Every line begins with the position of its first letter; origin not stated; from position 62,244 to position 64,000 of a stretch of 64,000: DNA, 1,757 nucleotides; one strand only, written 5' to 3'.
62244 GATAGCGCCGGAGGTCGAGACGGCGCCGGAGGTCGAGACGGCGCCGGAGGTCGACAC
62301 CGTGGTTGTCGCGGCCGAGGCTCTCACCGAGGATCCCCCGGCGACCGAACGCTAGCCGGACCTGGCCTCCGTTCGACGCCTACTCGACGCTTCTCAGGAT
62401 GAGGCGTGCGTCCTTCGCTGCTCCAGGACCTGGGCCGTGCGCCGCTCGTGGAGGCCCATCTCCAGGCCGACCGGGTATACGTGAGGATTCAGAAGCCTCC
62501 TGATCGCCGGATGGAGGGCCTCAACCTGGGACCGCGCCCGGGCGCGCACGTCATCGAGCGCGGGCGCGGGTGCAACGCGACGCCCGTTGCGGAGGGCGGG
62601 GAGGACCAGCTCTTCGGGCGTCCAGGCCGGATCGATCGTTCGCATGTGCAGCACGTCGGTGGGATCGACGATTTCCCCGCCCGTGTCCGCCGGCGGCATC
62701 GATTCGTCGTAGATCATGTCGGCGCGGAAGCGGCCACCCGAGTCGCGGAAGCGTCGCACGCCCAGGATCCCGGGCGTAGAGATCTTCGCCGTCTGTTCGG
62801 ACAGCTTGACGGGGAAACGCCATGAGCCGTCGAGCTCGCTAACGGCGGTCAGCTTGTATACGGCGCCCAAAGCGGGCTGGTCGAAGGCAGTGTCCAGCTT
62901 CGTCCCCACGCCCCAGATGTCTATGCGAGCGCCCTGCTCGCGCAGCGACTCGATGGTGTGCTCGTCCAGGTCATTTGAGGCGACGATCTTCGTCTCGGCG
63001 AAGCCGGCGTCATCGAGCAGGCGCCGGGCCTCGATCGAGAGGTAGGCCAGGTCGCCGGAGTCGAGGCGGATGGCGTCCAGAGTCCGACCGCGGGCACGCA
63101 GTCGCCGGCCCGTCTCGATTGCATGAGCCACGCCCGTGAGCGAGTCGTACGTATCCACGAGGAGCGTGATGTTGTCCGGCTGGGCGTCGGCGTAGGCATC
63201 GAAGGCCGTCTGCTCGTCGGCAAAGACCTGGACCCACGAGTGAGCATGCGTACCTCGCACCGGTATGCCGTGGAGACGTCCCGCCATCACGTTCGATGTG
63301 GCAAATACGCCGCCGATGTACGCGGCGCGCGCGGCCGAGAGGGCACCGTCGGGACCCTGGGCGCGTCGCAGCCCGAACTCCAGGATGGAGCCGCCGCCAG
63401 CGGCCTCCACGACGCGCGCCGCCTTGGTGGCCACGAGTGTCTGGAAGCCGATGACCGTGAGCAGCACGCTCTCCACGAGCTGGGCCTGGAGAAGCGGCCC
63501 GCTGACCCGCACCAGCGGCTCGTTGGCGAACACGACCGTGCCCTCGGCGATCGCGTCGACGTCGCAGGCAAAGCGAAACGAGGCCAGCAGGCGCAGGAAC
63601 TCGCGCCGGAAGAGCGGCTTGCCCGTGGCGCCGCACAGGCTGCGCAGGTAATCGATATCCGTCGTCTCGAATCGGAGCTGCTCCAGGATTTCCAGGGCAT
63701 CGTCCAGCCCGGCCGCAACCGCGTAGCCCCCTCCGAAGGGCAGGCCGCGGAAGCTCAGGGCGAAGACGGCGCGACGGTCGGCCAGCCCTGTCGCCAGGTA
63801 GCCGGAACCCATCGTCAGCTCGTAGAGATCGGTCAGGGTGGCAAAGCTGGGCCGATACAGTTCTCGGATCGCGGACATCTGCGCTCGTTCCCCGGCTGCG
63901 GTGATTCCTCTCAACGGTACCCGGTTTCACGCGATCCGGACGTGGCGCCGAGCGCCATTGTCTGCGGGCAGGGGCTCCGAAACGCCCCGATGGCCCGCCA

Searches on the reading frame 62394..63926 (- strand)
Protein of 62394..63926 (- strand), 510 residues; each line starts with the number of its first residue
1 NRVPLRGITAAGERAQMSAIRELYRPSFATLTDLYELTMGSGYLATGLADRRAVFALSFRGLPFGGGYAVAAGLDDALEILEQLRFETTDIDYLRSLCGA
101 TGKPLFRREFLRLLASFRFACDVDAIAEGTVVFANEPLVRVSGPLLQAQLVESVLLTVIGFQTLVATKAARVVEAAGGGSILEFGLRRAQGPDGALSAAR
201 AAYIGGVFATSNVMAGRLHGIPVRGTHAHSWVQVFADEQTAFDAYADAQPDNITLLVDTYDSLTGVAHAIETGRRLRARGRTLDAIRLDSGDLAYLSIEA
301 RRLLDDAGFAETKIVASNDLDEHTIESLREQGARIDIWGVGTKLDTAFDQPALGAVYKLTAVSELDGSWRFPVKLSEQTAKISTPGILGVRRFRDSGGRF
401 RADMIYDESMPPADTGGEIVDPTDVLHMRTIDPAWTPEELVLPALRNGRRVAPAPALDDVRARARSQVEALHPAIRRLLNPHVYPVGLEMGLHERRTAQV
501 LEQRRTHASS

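Call 64: search_protein_families(library=pfam, proteins=[window:62394-63926:-], max_evalue=0.00001)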
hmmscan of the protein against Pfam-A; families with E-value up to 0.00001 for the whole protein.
window:62394-63926:- (510 aa): 4 families
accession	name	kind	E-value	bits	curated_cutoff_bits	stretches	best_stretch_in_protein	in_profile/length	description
PF17767.7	NAPRTase_N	-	2.1e-30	106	32.6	1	31-159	2-124/125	Nicotinate phosphoribosyltransferase (NAPRTase) N-terminal domain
PF17956.6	NAPRTase_C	-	1.6e-15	58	23.3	1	391-494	5-109/111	Nicotinate phosphoribosyltransferase C-terminal domain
PF04095.22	NAPRTase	-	3.1e-07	30.8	20.8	1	181-362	3-196/239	Nicotinate phosphoribosyltransferase (NAPRTase) family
PF02749.22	QRPTase_N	-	3.7e-06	27.5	27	0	109-159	31-78/82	Quinolinate phosphoribosyl transferase, N-terminal domain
